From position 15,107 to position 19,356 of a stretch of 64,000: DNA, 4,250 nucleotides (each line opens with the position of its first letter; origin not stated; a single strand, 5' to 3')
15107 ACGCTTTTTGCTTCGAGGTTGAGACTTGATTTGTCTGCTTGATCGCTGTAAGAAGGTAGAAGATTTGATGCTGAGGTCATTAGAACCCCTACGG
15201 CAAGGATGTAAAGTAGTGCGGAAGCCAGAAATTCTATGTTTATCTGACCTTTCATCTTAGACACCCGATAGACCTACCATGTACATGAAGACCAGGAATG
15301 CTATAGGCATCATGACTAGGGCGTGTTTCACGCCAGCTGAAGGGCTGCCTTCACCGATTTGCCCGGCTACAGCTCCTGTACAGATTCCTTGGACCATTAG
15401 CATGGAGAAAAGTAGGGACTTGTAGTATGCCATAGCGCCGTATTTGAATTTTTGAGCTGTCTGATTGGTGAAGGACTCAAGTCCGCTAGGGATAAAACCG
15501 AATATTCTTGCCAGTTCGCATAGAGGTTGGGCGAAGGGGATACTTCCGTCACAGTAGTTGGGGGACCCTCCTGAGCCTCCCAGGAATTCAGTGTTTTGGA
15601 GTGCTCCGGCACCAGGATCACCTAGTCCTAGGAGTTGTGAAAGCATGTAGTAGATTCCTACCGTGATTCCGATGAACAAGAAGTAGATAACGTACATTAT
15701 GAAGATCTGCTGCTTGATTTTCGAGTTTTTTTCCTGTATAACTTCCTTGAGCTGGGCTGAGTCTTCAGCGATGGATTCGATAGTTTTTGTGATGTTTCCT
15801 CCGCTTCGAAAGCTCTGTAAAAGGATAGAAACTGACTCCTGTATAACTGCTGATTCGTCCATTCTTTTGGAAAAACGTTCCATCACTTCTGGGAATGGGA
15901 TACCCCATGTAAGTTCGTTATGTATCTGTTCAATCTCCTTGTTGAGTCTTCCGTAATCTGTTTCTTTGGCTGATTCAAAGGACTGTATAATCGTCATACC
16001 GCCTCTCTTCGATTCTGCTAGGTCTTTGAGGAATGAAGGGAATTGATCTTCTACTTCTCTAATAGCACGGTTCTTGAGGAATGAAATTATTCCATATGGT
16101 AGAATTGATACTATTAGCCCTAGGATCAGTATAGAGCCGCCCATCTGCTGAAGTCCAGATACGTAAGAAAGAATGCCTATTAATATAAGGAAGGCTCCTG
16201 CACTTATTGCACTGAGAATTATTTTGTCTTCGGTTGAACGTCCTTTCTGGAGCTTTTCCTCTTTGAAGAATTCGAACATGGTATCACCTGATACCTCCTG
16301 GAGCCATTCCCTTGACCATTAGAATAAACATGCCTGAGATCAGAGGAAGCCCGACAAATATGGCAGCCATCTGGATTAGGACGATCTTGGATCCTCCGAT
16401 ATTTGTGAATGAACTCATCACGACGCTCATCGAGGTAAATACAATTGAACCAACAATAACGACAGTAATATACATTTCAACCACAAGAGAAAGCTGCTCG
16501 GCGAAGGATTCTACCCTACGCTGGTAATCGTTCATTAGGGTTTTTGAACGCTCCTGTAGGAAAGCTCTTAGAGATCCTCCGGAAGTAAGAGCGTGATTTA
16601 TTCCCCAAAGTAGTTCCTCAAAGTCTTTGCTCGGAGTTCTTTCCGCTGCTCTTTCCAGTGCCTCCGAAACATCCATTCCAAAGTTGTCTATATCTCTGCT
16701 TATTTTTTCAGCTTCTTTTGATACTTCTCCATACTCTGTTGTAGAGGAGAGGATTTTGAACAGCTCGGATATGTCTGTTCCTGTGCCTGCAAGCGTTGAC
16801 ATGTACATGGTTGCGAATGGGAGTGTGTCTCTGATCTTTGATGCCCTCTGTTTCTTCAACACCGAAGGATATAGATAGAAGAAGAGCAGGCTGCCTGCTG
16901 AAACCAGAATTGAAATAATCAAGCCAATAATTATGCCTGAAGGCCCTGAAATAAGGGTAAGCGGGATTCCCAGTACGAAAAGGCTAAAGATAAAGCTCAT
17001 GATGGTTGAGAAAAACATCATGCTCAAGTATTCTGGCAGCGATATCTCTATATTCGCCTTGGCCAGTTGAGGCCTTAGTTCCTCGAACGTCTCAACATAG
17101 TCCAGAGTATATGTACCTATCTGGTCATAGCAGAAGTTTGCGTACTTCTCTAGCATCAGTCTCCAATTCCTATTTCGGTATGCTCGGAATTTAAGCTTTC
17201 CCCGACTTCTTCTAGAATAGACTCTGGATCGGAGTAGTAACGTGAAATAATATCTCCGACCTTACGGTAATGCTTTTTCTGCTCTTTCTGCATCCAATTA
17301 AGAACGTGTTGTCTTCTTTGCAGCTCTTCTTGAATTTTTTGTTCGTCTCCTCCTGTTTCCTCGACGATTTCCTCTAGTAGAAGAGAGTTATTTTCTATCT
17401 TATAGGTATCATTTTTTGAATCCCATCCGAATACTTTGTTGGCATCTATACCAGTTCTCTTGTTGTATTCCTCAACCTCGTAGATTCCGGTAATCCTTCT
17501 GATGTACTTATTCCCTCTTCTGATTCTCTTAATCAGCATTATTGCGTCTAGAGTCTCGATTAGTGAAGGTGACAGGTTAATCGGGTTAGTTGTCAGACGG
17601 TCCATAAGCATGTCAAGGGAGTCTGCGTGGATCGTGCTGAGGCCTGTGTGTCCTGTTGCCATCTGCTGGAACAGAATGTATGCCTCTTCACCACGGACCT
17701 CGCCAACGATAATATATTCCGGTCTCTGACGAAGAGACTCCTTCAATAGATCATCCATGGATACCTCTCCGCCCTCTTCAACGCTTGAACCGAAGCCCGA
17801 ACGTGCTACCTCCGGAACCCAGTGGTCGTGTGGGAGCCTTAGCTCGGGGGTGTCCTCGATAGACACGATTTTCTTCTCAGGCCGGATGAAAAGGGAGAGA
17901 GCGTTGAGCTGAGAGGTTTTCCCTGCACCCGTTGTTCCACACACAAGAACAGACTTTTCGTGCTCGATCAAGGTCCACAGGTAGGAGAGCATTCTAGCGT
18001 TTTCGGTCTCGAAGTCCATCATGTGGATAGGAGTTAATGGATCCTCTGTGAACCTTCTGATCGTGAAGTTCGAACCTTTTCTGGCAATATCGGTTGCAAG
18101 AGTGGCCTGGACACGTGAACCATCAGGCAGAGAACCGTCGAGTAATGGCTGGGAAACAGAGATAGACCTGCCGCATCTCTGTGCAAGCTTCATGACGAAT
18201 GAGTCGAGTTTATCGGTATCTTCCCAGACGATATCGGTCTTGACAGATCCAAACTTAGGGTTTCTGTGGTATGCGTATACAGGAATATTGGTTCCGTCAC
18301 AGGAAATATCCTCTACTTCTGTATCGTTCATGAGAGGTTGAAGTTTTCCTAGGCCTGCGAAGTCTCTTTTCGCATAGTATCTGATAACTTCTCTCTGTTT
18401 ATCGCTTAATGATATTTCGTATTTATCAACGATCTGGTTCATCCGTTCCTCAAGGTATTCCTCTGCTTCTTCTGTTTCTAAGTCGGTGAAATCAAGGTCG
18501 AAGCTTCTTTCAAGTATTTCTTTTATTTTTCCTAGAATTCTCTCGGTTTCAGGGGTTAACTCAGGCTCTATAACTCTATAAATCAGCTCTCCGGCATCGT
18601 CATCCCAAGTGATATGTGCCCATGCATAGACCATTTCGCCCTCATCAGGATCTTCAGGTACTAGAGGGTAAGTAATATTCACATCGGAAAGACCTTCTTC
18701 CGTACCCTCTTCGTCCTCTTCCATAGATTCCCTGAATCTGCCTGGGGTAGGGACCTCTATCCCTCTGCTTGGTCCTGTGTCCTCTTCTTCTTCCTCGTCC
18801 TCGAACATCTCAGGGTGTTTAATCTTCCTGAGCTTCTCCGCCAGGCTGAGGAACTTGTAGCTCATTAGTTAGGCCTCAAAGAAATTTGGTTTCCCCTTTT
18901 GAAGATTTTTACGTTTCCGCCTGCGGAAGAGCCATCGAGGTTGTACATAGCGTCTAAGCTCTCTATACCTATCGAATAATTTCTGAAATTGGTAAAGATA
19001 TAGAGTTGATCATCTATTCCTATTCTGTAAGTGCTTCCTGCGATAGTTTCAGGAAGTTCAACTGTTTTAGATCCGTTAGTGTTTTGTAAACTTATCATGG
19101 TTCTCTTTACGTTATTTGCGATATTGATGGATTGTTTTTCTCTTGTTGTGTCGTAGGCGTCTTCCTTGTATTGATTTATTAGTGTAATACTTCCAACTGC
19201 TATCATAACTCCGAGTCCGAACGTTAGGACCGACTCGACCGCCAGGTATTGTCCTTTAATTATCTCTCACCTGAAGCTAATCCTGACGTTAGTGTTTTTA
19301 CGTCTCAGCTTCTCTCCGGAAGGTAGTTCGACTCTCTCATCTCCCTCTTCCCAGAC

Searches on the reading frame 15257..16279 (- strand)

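Call 46: search_protein_families(library=pfam, max_evalue=0.001, proteins=[window:15257-16279:-])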
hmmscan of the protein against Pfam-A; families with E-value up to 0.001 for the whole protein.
window:15257-16279:- (340 aa): 2 families
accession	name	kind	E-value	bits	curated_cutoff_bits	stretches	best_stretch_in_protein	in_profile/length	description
PF00482.28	T2SSF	-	1.3e-15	57.9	25.2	1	83-207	1-121/125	Type II secretion system (T2SS), protein F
PF08395.17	7tm_7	-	0.00058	19.7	26.6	0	110-217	185-263/370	7tm Chemosensory receptor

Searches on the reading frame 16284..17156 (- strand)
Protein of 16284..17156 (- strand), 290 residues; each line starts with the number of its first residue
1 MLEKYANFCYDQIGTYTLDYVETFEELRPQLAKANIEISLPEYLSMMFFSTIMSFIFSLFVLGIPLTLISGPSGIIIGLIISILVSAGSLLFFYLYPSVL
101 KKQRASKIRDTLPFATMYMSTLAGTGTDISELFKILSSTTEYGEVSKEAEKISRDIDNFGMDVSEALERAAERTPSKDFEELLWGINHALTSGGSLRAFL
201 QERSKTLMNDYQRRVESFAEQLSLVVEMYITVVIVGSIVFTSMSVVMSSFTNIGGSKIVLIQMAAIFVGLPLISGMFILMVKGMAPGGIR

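Call 46: search_protein_families(library=pfam, max_evalue=0.001, proteins=[window:16284-17156:-])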
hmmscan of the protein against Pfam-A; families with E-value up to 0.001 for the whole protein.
window:16284-17156:- (290 aa): 1 family
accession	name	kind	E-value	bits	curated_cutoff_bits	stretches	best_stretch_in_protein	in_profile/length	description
PF00482.28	T2SSF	-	2.9e-18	66.5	25.2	1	117-239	3-120/125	Type II secretion system (T2SS), protein F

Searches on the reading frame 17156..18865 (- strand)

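Call 46: search_protein_families(library=pfam, max_evalue=0.001, proteins=[window:17156-18865:-])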
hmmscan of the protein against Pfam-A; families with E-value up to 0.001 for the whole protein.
window:17156-18865:- (569 aa): 3 families
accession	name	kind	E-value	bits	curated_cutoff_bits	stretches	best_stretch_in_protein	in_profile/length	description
PF00437.27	T2SSE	-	1.1e-32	113.5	24.9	1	235-514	66-342/370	Type II/IV secretion system protein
PF23989.1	PilB3_C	-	8.5e-07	29.5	27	1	486-554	3-70/83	PilB3-like, C-terminal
PF12775.13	AAA_7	-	0.00047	20.2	25.8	0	287-328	17-58/181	P-loop containing dynein motor region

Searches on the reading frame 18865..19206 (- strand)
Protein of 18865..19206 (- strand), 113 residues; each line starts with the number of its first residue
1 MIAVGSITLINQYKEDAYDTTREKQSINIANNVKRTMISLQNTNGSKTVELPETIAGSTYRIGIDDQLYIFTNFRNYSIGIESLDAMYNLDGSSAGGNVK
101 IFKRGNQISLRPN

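Call 46: search_protein_families(library=pfam, max_evalue=0.001, proteins=[window:18865-19206:-])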
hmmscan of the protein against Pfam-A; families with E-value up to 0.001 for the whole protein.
window:18865-19206:- (113 aa): 1 family
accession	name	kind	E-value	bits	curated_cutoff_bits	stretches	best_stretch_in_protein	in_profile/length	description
PF23928.1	DUF7266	-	6.2e-06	26.4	27.6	1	8-67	33-93/145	Family of unknown function (DUF7266)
